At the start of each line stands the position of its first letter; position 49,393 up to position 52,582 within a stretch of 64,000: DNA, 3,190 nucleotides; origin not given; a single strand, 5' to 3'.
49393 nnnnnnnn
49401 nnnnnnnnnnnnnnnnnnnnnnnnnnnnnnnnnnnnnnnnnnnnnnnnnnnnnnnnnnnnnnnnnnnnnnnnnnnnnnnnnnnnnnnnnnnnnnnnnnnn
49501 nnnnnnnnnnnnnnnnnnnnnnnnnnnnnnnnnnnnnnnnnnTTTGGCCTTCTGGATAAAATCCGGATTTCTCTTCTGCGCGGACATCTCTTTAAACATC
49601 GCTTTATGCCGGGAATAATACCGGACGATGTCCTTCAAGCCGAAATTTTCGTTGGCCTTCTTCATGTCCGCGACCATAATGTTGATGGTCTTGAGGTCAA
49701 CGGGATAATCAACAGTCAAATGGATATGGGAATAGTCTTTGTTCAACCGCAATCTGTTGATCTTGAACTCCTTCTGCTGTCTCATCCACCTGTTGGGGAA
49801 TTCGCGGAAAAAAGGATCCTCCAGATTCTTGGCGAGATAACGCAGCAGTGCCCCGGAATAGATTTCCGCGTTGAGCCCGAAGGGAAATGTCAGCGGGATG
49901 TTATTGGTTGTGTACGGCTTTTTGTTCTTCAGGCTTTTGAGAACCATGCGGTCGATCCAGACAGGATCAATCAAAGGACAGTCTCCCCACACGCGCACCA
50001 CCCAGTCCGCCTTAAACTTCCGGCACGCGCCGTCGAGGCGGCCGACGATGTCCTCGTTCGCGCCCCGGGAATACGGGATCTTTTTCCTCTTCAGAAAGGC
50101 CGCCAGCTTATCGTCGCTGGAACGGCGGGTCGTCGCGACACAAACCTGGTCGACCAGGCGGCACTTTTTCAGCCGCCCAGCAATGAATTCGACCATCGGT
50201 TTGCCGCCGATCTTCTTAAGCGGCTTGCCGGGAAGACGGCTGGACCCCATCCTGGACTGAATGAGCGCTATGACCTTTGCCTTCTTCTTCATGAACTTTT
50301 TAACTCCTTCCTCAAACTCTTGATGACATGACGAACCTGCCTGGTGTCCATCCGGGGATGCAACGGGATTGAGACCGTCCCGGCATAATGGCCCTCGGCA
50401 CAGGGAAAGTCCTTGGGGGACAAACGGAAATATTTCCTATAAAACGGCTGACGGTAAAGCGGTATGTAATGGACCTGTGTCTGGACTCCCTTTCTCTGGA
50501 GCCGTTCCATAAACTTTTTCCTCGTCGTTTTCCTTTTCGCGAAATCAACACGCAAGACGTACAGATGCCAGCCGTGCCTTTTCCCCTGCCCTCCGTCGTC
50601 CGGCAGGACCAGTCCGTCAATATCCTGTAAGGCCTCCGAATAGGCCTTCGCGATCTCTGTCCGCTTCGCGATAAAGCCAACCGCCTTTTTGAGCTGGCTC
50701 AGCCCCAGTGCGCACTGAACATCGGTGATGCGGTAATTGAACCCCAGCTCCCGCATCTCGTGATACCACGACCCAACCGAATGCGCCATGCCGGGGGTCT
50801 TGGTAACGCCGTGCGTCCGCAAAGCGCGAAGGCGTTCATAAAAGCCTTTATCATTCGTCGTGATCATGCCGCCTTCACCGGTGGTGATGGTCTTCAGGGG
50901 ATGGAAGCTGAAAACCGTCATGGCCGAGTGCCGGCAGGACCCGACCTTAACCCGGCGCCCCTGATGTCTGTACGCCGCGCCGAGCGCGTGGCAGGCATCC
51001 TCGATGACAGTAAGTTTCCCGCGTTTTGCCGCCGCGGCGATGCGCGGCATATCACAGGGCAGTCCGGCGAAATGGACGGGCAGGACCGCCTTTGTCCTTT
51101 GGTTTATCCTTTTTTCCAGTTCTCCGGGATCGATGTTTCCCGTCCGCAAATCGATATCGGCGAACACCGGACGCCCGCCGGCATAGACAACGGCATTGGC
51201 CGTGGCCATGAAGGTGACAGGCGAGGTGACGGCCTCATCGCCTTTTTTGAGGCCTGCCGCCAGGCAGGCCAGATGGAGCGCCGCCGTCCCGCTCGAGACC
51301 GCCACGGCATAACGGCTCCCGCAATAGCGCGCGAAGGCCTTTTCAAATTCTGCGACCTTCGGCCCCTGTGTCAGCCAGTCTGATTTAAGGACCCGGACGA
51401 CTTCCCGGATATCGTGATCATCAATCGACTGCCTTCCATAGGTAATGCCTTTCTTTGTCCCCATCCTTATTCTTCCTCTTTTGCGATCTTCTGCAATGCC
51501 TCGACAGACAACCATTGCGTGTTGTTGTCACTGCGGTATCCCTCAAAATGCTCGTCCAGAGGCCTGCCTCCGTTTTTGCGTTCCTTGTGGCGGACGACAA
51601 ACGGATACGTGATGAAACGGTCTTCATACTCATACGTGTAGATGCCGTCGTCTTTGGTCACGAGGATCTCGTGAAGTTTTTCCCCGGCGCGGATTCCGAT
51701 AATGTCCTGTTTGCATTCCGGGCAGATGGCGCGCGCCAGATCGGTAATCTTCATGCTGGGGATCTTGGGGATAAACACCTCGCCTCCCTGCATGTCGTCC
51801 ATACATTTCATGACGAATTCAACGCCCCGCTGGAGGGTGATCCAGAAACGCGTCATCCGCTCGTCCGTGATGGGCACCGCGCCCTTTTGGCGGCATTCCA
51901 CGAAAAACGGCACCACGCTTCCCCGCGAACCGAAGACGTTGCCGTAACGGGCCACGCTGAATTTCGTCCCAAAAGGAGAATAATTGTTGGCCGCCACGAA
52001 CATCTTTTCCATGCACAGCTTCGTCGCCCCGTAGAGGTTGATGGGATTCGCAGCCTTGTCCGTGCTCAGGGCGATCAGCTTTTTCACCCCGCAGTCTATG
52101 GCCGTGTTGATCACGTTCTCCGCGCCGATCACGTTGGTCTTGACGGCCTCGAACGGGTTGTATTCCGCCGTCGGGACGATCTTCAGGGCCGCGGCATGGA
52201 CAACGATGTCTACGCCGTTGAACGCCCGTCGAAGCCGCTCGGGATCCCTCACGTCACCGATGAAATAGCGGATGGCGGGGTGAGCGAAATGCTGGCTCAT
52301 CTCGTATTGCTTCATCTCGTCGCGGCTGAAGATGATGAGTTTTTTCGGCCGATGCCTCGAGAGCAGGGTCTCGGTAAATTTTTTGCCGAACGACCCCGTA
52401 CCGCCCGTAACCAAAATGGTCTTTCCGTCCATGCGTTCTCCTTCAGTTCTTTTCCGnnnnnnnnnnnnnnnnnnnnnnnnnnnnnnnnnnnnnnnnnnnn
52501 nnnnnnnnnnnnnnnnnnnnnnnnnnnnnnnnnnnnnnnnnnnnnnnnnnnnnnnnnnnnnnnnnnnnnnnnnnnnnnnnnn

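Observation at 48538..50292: Cytidylyltransferase-oxidoreductase fusion next to a second stand-alone cytidylyltransferase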

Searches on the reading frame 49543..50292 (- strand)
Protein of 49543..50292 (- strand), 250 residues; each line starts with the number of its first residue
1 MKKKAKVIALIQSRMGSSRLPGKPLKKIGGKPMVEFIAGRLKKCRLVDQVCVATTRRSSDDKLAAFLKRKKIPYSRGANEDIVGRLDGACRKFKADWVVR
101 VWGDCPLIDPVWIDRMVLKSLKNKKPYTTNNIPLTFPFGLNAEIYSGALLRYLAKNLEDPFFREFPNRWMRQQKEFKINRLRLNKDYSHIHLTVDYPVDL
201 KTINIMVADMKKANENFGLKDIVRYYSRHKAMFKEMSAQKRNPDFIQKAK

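Call 62: find_homologous_proteins(query=window:49543-50292:-, max_evalue=1e-10)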
Query window:49543-50292:- (250 aa): 260 proteins with E <= 1e-10 among 968 candidates; the best 120 are listed.
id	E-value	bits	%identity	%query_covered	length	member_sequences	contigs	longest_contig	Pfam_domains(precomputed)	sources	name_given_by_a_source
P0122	1.2e-66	243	45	98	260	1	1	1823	PF12804.14,PF02348.26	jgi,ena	-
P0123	1.7e-64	236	46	97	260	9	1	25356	PF12804.14,PF02348.26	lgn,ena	-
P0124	2.0e-63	232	44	100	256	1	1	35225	PF12804.14,PF02348.26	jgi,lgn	jgi:spore coat polysaccharide biosynthesis protein SpsF (cytidylyltransferase family)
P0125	8.9e-62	227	46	96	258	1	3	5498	PF12804.14,PF02348.26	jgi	jgi:spore coat polysaccharide biosynthesis protein SpsF (cytidylyltransferase family)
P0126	9.9e-62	227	43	98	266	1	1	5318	PF12804.14,PF02348.26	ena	-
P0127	1.5e-58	216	44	96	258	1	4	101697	PF12804.14,PF02348.26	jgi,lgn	-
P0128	1.8e-58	216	43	100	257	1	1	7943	PF12804.14,PF02348.26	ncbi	-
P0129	2.7e-58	216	42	97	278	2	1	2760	PF12804.14,PF02348.26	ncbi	-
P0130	2.9e-58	215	44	100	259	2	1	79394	PF12804.14,PF02348.26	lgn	-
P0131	3.2e-58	215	41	98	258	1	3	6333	PF12804.14,PF02348.26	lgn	-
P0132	1.8e-56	210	42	98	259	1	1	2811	PF12804.14,PF02348.26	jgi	jgi:glutamate-1-semialdehyde 2,1-aminomutase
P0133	1.8e-55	206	41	97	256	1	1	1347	PF12804.14,PF02348.26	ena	-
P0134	3.6e-55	205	43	98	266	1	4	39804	PF12804.14,PF02348.26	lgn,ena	-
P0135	4.0e-55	205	40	100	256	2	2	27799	PF12804.14,PF02348.26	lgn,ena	-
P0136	1.2e-52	197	42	92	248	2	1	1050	PF12804.14,PF02348.26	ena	-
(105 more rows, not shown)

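Call 63: find_encoding_contigs(protein=P0127, flank=10000, max_places=1)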
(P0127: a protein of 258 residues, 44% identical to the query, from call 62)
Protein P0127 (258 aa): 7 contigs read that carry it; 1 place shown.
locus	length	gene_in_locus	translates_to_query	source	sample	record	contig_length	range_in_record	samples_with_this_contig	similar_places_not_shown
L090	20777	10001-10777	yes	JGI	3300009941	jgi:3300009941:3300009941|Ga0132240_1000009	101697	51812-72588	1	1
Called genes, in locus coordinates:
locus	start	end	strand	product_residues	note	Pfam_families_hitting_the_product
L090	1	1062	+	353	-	PF01370:Epimerase, PF02719:Polysacc_synt_2, PF04321:RmlD_sub_bind, PF16363:GDP_Man_Dehyd, PF07993:NAD_binding_4 (weak)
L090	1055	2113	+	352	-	PF01073:3Beta_HSD (weak), PF01370:Epimerase, PF02719:Polysacc_synt_2 (faint), PF07993:NAD_binding_4, PF16363:GDP_Man_Dehyd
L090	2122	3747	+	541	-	PF02366:PMT, PF13231:PMT_2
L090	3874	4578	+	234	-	PF00535:Glycos_transf_2, PF10111:Glyco_tranf_2_2 (weak), PF13641:Glyco_tranf_2_3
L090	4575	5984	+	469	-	PF02310:B12-binding, PF04055:Radical_SAM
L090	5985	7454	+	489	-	PF13231:PMT_2, PF02366:PMT (weak)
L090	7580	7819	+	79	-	PF12728:HTH_17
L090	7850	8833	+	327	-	PF01073:3Beta_HSD, PF01370:Epimerase, PF02719:Polysacc_synt_2, PF04321:RmlD_sub_bind, PF16363:GDP_Man_Dehyd, PF07993:NAD_binding_4 (faint), PF13460:NAD_binding_10 (weak)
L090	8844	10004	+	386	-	PF00155:Aminotran_1_2 (weak), PF01041:DegT_DnrJ_EryC1, PF01212:Beta_elim_lyase (weak), PF01053:Cys_Met_Meta_PP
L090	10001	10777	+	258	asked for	PF02348:CTP_transf_3, PF12804:NTP_transf_3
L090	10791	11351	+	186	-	PF13302:Acetyltransf_3, PF13420:Acetyltransf_4, PF00583:Acetyltransf_1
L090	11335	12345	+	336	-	PF01408:GFO_IDH_MocA, PF22725:GFO_IDH_MocA_C3 (weak), PF02894:GFO_IDH_MocA_C (weak)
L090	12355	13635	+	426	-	PF01041:DegT_DnrJ_EryC1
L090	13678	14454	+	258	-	PF01261:AP_endonuc_2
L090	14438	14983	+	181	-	PF00551:Formyl_trans_N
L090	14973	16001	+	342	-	PF03102:NeuB, PF08666:SAF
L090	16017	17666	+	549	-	PF13714:PEP_mutase, PF00463:ICL (faint), PF12804:NTP_transf_3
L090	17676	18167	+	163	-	PF02776:TPP_enzyme_N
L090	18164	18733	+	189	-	PF02775:TPP_enzyme_C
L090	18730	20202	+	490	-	PF02310:B12-binding, PF04055:Radical_SAM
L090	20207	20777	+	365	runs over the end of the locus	PF00266:Aminotran_5, PF01053:Cys_Met_Meta_PP (weak)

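Call 64: find_encoding_contigs(protein=P0124, flank=10000, max_places=1)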
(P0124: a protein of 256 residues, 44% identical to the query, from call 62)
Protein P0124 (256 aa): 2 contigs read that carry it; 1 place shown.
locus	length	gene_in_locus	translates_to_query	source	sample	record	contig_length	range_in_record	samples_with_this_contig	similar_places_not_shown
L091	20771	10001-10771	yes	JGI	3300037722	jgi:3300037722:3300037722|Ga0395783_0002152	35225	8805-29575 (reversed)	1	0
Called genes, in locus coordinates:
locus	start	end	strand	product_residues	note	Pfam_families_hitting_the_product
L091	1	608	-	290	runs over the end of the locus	PF02219:MTHFR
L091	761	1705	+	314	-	PF00483:NTP_transferase, PF12804:NTP_transf_3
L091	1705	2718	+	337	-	PF01073:3Beta_HSD, PF01370:Epimerase, PF02719:Polysacc_synt_2, PF04321:RmlD_sub_bind, PF07993:NAD_binding_4, PF16363:GDP_Man_Dehyd, PF13460:NAD_binding_10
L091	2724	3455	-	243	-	PF00535:Glycos_transf_2, PF10111:Glyco_tranf_2_2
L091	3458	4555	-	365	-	PF13231:PMT_2 (weak)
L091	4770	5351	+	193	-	PF01047:MarR (weak), PF13412:HTH_24 (weak)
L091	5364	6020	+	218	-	PF00702:Hydrolase, PF12710:HAD, PF13419:HAD_2, PF08282:Hydrolase_3 (faint)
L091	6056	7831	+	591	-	PF00005:ABC_tran, PF13555:AAA_29 (faint), PF02463:SMC_N (weak)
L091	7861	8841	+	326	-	PF01073:3Beta_HSD, PF01370:Epimerase, PF02719:Polysacc_synt_2, PF04321:RmlD_sub_bind, PF07993:NAD_binding_4 (faint), PF08659:KR, PF13460:NAD_binding_10 (weak), PF16363:GDP_Man_Dehyd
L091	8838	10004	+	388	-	PF01041:DegT_DnrJ_EryC1, PF00155:Aminotran_1_2, PF01053:Cys_Met_Meta_PP, PF01212:Beta_elim_lyase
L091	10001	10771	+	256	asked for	PF02348:CTP_transf_3, PF12804:NTP_transf_3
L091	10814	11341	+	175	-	PF13302:Acetyltransf_3, PF13420:Acetyltransf_4, PF00583:Acetyltransf_1, PF13523:Acetyltransf_8, PF13673:Acetyltransf_10 (weak)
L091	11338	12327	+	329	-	PF01408:GFO_IDH_MocA, PF22725:GFO_IDH_MocA_C3 (weak), PF02894:GFO_IDH_MocA_C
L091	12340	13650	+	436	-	PF01041:DegT_DnrJ_EryC1, PF01212:Beta_elim_lyase (weak)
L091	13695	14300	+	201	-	-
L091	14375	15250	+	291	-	PF08545:ACP_syn_III, PF08541:ACP_syn_III_C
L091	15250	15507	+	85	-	PF23297:ACP_SdgA_C (weak), PF00550:PP-binding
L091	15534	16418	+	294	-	PF25084:LbH_EIF2B (faint), PF25247:LbH_GLGC (faint), PF00132:Hexapep, PF14602:Hexapep_2 (faint), PF25087:GMPPB_C (weak), PF00132:Hexapep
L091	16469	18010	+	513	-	PF04101:Glyco_tran_28_C (weak), PF13302:Acetyltransf_3, PF13420:Acetyltransf_4, PF13523:Acetyltransf_8 (faint), PF00583:Acetyltransf_1, PF13673:Acetyltransf_10, PF13508:Acetyltransf_7, PF08445:FR47 (faint)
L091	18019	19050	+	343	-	PF03102:NeuB, PF08666:SAF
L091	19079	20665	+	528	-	-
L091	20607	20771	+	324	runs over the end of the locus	PF08241:Methyltransf_11 (weak), PF08242:Methyltransf_12 (weak), PF13649:Methyltransf_25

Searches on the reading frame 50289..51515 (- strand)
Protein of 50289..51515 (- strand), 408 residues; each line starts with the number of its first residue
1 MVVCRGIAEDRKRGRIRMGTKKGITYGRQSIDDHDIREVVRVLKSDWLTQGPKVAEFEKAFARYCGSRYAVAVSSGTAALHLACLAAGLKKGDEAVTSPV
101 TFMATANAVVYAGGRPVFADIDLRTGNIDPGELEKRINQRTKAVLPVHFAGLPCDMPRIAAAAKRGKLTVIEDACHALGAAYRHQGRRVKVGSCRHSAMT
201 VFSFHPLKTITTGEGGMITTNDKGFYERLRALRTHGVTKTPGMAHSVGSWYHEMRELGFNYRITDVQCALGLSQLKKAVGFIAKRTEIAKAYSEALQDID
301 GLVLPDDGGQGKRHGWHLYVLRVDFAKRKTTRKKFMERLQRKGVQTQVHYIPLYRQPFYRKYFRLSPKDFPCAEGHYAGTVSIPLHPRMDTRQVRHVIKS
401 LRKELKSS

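Call 6: search_protein_families(library=pfam, proteins=[window:50289-51515:-], max_evalue=0.01)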
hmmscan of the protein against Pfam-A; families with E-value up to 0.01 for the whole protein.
window:50289-51515:- (408 aa): 5 families
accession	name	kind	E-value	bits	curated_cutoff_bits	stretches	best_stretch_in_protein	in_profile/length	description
PF01041.23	DegT_DnrJ_EryC1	-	3.1e-122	408.7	19.8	1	30-402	2-360/360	DegT/DnrJ/EryC1/StrS aminotransferase family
PF01212.27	Beta_elim_lyase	-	2.8e-08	33.9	27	1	51-300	31-234/288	Beta-eliminating lyase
PF01053.26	Cys_Met_Meta_PP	-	6.1e-07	28.8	27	1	50-179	50-179/381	Cys/Met metabolism PLP-dependent enzyme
PF00155.27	Aminotran_1_2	-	3.1e-06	27.1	19.7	1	54-145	44-151/361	Aminotransferase class I and II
PF00266.25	Aminotran_5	-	0.0017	17.9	21.5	1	71-179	65-181/371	Aminotransferase class-V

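Call 7: search_protein_families(library=ncbifam, proteins=[window:50289-51515:-], max_evalue=0.001)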
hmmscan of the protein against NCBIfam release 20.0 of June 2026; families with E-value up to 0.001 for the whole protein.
window:50289-51515:- (408 aa): 15 families
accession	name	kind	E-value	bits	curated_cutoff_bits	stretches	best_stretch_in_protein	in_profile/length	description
TIGR03588.1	PseC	equivalog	1.2e-142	475.4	423.5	1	24-403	2-378/380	UDP-4-amino-4,6-dideoxy-N-acetyl-beta-L-altrosamine transaminase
NF008658.2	PRK11658.1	equivalog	1.9e-87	293.4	631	1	24-403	5-375/379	UDP-4-amino-4-deoxy-L-arabinose aminotransferase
TIGR04181.1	NHT_00031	hypoth_equivalog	2.2e-72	243.9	420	1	32-384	9-357/359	LegC family aminotransferase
NF008687.0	PRK11706.1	equivalog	3.5e-63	213.6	375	1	27-403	5-372/375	dTDP-4-amino-4,6-dideoxygalactose transaminase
NF011936.0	PRK15407.1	equivalog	9.4e-56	189.3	423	1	20-406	33-437/440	lipopolysaccharide biosynthesis protein RfbH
TIGR04427.1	PLP_DesI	equivalog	2.6e-55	188.1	650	1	38-402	37-380/390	dTDP-4-dehydro-6-deoxyglucose aminotransferase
TIGR02379.1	ECA_wecE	subfamily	1.5e-53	182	434.85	1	57-403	36-373/376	dTDP-4-amino-4,6-dideoxy-D-glucose transaminase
TIGR01326.1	OAH_OAS_sulfhy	subfamily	1.1e-05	24.4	495.1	1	52-177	57-182/418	O-acetylhomoserine aminocarboxypropyltransferase/cysteine synthase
NF006096.0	PRK08248.1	equivalog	6.8e-05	21.7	726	1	54-171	66-183/431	homocysteine synthase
NF004125.0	PRK05613.1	equivalog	8.5e-05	21.2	765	1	51-183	68-201/437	O-acetylhomoserine/O-acetylserine sulfhydrylase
NF005816.0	PRK07682.1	equivalog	0.00016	20.4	620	1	74-145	97-168/390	aminotransferase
NF006569.0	PRK09082.1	subfamily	0.00034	19.8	420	0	59-145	82-168/386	methionine aminotransferase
NF004650.0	PRK05994.1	equivalog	0.00048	19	667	1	52-177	63-188/427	O-acetylhomoserine aminocarboxypropyltransferase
NF006004.0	PRK08134.1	equivalog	0.00051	18.8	636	0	52-175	64-187/433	O-acetylhomoserine aminocarboxypropyltransferase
NF041364.1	GntC_guanitoxin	equivalog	0.00069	18.6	415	0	70-145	62-139/356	guanitoxin biosynthesis PLP-dependent (S)-gamma-hydroxy-L-arginine cyclodehydratase GntC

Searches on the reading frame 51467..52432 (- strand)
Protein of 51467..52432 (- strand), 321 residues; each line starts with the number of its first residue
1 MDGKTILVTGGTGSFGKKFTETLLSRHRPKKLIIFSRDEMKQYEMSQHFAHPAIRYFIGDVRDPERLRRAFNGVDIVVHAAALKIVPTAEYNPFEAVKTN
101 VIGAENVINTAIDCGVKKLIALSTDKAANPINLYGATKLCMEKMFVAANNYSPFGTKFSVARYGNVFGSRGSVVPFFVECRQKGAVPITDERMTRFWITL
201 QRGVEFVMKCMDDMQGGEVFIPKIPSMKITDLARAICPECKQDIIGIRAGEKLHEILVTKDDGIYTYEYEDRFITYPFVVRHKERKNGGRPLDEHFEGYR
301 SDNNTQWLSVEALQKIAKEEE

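Call 6: search_protein_families(library=pfam, proteins=[window:51467-52432:-], max_evalue=0.01)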
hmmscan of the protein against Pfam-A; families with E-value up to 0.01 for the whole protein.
window:51467-52432:- (321 aa): 11 families
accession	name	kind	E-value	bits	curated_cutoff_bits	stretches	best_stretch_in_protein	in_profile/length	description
PF02719.21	Polysacc_synt_2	-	2e-98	329.7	20.2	1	6-275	1-291/293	Polysaccharide biosynthesis protein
PF01370.27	Epimerase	-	1.7e-22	80.5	20.9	1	6-179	1-191/240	NAD dependent epimerase/dehydratase family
PF01073.25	3Beta_HSD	-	6.5e-17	61.9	22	1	7-130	1-122/280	3-beta hydroxysteroid dehydrogenase/isomerase family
PF04321.23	RmlD_sub_bind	-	5.3e-14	52.4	27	1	5-172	2-157/287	RmlD substrate binding domain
PF16363.11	GDP_Man_Dehyd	-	7e-14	52.5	27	1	7-126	1-131/332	GDP-mannose 4,6 dehydratase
PF13460.12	NAD_binding_10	-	5.7e-12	46.3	27.2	1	10-129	1-103/184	NAD(P)H-binding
PF07993.18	NAD_binding_4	-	2.3e-09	37.2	20.1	1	8-129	1-141/258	Male sterility protein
PF05368.20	NmrA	-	2e-07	31.3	27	1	4-119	3-102/298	NmrA-like family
PF08659.16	KR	-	8.4e-06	26.3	22.6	1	5-75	2-76/180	KR domain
PF00106.31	adh_short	-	0.00043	20.3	26.6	1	4-113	1-121/195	short chain dehydrogenase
PF03435.24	Sacchrp_dh_NADP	-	0.0028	18.4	25.1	1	6-81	1-76/129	Saccharopine dehydrogenase NADP binding domain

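Call 7: search_protein_families(library=ncbifam, proteins=[window:51467-52432:-], max_evalue=0.001)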
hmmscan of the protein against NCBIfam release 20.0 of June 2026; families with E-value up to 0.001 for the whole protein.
window:51467-52432:- (321 aa): 26 families (the best 25 are shown)
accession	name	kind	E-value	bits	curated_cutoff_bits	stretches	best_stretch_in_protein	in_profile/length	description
TIGR03589.1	PseB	equivalog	8.1e-150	498.2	407.75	1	2-316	3-323/324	UDP-N-acetylglucosamine 4,6-dehydratase (inverting)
TIGR04130.1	FnlA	equivalog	1e-69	235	730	1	2-316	3-324/337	UDP-N-acetylglucosamine 4,6-dehydratase/5-epimerase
TIGR04180.1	EDH_00030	hypoth_equivalog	3.1e-19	69.2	475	1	6-172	1-181/297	NAD-dependent 4,6-dehydratase LegB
TIGR01179.1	galE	equivalog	1.5e-14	53.6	262.3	1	6-170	2-180/332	UDP-glucose 4-epimerase GalE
TIGR01214.1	rmlD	equivalog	2.3e-12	46.6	224.05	1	5-172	1-156/285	dTDP-4-dehydrorhamnose reductase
NF042422.1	oxyalk_red_OleD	equivalog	8.3e-12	45.1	580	1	6-125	3-111/329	2-alkyl-3-oxoalkanoate reductase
NF041293.1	G6PDh_Azf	equivalog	2.8e-11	43.3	400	1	4-168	3-153/252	NAD-dependent glucose-6-phosphate dehydrogenase Azf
TIGR02622.1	CDP_4_6_dhtase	equivalog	5.3e-11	42.3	278.45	1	3-127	4-132/352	CDP-glucose 4,6-dehydratase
TIGR03466.1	HpnA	hypoth_equivalog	7.5e-11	41.5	367.65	1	5-124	2-113/327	hopanoid-associated sugar epimerase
TIGR02197.1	heptose_epim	equivalog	7.6e-11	41.7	274.6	1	6-170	1-174/316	ADP-glyceromanno-heptose 6-epimerase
TIGR01181.1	dTDP_gluc_dehyt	equivalog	2.4e-10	40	365.1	1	6-131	2-132/321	dTDP-glucose 4,6-dehydratase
NF052578.1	StrlDmthSdmBMthl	equivalog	2.2e-09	37.5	600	1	5-136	2-124/328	sterol demethylase protein SdmB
NF042423.1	oxyalk_red_Shew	equivalog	4.1e-09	36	580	1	4-125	9-119/331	2-alkyl-3-oxoalkanoate reductase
NF007956.0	PRK10675.1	subfamily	1e-06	28.1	394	1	6-155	3-150/338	UDP-glucose 4-epimerase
TIGR01746.1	Thioester-redct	subfamily_domain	2.1e-06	27.2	213.35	1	5-135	1-147/371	thioester reductase domain-containing protein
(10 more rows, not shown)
